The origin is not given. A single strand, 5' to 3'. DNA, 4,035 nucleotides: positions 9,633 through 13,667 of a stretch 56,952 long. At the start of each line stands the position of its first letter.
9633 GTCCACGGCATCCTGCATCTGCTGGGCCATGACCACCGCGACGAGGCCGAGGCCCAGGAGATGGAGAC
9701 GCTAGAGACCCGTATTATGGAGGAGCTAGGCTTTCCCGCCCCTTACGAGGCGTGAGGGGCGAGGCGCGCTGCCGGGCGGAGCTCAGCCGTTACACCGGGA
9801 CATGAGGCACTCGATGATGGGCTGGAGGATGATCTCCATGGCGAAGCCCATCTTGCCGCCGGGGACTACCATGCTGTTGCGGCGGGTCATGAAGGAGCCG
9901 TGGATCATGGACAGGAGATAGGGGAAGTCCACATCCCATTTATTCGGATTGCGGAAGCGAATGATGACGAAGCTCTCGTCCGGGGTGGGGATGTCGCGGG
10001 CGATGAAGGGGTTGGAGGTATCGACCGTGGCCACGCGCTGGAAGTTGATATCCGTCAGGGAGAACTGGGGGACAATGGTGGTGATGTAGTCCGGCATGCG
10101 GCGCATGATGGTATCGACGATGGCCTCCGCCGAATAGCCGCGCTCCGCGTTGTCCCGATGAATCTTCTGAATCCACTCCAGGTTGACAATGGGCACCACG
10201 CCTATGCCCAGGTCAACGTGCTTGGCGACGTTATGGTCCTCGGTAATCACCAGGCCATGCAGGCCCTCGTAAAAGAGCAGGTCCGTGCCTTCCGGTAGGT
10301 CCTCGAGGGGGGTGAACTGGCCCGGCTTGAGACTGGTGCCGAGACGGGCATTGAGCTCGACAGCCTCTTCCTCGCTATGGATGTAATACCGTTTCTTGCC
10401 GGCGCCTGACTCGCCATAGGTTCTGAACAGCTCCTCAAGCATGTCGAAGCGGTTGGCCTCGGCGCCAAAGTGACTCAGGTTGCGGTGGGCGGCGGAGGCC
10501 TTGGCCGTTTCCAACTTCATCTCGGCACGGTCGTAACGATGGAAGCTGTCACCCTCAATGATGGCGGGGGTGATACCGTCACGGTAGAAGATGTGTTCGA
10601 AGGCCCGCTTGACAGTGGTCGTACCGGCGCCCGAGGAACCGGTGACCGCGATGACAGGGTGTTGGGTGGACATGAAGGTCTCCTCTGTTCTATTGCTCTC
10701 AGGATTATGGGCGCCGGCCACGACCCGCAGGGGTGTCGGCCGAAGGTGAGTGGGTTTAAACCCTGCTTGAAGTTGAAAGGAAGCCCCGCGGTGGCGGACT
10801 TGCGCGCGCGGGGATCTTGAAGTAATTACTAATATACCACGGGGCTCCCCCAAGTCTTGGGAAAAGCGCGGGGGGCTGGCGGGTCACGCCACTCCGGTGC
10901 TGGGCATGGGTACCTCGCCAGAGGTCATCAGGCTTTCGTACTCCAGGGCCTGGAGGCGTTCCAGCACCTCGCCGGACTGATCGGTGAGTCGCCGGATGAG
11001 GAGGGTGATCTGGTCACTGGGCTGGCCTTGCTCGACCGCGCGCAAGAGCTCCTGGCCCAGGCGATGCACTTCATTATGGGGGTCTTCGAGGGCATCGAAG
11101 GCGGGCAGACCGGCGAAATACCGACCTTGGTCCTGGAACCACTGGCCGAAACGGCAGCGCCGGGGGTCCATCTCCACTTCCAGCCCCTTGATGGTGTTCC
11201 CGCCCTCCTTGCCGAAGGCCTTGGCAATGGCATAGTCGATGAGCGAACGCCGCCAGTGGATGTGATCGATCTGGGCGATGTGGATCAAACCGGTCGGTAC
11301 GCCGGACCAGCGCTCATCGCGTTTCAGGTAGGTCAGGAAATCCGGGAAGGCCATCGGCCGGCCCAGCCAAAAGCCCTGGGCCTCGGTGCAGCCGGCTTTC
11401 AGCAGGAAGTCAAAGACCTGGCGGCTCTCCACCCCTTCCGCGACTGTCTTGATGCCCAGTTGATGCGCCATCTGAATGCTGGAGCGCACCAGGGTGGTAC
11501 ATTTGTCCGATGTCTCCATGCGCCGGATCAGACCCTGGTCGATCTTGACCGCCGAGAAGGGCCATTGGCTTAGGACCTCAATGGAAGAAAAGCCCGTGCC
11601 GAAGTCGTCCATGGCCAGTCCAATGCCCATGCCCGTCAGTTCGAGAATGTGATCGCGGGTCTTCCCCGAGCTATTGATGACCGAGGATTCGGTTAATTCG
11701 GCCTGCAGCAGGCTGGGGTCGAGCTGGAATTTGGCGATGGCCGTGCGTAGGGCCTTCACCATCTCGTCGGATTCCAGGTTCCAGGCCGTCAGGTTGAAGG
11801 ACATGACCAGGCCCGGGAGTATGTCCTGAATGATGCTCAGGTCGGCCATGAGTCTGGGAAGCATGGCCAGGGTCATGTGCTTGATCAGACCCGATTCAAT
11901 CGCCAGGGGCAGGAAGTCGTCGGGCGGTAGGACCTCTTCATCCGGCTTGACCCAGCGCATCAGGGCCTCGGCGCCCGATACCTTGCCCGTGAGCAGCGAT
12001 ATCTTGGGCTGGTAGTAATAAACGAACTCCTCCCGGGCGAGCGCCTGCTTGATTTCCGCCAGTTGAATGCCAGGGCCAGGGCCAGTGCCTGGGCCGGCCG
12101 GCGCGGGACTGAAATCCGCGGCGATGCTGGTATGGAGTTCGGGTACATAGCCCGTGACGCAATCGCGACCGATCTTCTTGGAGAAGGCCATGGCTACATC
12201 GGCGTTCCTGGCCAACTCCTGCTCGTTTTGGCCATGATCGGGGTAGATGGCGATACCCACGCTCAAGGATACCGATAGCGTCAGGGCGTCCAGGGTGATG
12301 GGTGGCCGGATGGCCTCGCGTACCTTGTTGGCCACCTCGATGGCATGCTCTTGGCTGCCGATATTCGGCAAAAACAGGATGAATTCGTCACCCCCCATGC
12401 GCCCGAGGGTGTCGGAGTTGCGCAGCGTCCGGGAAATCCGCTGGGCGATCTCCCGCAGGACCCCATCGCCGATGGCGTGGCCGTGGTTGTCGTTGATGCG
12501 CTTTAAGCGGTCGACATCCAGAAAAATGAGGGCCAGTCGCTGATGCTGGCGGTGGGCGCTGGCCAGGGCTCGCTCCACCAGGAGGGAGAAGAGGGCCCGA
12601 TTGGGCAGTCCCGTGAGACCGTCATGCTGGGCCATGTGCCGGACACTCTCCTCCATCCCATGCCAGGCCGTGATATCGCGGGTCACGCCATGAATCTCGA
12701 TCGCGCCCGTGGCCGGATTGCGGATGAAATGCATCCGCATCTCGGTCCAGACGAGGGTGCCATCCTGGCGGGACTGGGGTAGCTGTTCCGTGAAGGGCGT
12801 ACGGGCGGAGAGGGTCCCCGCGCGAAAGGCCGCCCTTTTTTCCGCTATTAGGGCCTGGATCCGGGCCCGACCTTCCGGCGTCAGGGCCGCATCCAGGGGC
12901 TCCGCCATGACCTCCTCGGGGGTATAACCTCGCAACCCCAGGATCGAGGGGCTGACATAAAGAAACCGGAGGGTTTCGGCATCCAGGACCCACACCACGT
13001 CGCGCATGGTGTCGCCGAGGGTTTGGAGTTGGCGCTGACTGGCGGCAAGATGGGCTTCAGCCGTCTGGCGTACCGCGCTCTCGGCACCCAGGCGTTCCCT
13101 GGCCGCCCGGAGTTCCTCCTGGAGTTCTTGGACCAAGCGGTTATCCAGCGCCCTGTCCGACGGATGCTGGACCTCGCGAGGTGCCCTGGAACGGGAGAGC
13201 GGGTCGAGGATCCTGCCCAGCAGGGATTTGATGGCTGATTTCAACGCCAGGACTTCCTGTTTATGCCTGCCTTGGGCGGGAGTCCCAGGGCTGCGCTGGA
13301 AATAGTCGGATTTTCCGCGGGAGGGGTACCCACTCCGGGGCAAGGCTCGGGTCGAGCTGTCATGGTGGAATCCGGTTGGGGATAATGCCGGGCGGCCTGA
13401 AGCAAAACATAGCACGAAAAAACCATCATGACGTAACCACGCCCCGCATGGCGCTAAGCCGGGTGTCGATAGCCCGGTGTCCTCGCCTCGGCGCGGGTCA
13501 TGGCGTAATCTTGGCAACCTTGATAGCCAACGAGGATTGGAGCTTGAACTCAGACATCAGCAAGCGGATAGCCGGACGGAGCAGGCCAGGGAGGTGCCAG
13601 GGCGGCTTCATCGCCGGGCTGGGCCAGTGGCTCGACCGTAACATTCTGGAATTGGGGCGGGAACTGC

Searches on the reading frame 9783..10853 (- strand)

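Call 68: search_protein_families(library=pfam, proteins=[window:9783-10853:-], max_evalue=0.0001)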
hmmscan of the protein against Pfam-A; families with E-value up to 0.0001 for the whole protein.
window:9783-10853:- (356 aa): 1 family
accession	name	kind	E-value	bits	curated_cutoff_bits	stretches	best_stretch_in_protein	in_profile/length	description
PF00485.24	PRK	-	1.1e-67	228.1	22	1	67-280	1-196/196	Phosphoribulokinase / Uridine kinase family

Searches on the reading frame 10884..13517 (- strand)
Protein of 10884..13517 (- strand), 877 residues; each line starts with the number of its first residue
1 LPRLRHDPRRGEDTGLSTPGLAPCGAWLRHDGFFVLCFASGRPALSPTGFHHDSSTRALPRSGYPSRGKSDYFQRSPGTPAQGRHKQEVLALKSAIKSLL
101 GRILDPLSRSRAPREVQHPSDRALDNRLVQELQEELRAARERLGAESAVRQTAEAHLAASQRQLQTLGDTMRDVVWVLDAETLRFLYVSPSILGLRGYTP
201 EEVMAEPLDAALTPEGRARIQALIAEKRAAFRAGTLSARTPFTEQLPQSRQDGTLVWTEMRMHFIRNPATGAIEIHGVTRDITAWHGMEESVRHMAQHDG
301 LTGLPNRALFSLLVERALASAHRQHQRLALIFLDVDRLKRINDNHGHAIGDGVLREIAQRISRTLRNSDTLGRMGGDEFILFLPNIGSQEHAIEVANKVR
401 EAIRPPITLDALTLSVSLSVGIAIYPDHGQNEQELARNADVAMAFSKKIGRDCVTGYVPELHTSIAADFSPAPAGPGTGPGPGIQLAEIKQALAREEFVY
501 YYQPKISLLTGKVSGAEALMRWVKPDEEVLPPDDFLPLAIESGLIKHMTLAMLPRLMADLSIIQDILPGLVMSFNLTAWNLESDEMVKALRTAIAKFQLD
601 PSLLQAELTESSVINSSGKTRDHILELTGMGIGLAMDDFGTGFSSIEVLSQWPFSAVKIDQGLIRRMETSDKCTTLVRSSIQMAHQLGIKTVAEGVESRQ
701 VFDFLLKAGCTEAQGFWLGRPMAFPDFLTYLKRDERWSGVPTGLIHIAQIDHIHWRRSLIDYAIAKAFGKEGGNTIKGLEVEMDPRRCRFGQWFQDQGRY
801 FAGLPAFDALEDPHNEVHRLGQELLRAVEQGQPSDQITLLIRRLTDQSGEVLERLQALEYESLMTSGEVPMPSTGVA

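Call 68: search_protein_families(library=pfam, proteins=[window:10884-13517:-], max_evalue=0.0001)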
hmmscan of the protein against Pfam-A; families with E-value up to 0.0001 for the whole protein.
window:10884-13517:- (877 aa): 7 families
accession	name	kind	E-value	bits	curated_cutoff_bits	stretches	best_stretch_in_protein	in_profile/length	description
PF00563.25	EAL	-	2.4e-63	214.1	31.3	1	488-721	3-236/236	EAL domain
PF00990.26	GGDEF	-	1.2e-45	155.7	23.8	1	296-452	1-160/161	Diguanylate cyclase, GGDEF domain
PF13682.11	CZB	-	3.4e-10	40.6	29.4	1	775-824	11-63/64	Chemoreceptor zinc-binding domain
PF00989.32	PAS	-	3.2e-07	30.8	22.6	1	163-282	2-113/113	PAS fold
PF13426.13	PAS_9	-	4.5e-06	27.3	27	1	175-284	4-103/103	PAS domain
PF08448.16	PAS_4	-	1e-05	26.2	23.1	1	171-284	4-107/110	PAS fold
PF08447.18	PAS_3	-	3.2e-05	24.5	25.6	1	186-278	2-88/89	PAS fold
